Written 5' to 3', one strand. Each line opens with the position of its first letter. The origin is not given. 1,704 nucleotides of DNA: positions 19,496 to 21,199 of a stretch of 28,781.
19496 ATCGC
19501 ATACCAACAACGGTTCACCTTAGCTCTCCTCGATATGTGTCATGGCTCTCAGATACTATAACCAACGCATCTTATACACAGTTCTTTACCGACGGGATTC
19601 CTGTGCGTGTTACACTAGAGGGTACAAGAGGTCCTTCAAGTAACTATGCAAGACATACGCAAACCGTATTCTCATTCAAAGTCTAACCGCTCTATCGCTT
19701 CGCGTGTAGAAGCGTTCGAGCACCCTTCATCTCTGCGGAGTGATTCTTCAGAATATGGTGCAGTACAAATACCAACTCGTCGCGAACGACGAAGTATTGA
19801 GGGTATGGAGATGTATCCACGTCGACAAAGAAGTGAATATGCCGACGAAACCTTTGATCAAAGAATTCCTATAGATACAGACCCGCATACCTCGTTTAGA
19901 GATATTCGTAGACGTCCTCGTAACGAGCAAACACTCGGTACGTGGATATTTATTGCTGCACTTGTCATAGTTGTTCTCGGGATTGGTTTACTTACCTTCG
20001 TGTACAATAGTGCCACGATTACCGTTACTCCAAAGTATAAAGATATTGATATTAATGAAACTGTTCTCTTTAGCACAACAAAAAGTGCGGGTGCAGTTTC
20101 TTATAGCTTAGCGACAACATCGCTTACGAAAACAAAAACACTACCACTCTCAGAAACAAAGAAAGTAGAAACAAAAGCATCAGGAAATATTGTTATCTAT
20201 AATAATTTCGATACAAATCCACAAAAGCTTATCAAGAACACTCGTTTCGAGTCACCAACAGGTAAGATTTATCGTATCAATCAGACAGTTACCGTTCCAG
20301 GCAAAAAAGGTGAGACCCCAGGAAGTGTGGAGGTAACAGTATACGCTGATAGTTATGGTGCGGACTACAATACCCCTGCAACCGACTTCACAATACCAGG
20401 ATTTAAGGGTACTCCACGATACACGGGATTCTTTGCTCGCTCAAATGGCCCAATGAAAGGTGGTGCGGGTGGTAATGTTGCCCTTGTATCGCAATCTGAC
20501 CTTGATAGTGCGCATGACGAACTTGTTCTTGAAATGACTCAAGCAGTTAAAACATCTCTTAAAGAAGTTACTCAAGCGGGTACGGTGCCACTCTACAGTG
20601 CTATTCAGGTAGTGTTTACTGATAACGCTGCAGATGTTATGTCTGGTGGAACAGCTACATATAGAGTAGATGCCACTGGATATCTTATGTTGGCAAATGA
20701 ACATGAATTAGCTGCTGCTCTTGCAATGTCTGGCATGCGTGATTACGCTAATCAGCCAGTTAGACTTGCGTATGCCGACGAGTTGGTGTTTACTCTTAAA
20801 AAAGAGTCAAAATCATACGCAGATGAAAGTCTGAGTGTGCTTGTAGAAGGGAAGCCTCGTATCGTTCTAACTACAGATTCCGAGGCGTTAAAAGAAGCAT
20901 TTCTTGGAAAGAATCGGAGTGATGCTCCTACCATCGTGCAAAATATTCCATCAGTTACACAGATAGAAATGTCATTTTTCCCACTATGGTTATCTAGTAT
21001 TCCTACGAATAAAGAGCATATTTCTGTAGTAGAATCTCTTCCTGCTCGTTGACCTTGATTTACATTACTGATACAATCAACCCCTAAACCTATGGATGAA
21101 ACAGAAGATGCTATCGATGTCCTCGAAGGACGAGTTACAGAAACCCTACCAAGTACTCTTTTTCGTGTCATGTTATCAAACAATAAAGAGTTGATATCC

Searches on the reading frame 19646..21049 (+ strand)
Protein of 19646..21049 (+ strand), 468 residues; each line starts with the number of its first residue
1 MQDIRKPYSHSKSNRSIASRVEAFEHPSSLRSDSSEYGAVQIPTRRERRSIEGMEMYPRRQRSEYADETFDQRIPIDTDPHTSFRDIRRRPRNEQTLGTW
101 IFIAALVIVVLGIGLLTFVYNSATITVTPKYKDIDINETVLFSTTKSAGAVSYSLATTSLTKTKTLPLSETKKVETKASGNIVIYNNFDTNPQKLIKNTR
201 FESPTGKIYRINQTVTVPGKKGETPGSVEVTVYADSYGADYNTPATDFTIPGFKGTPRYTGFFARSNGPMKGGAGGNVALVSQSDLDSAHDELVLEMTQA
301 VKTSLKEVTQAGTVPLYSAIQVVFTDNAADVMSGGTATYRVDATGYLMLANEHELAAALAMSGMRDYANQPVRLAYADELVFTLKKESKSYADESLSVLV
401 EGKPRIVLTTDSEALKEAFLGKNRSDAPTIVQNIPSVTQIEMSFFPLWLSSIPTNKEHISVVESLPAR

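Call 24: search_protein_families(library=pfam, proteins=[window:19646-21049:+], max_evalue=0.001)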
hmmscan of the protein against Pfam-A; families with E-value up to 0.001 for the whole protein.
window:19646-21049:+ (468 aa): 1 family
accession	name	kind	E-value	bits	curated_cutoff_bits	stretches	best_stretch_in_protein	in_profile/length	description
PF21110.3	GlxA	-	0.00034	21.7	27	0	177-255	1-92/105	GlxA beta barrel domain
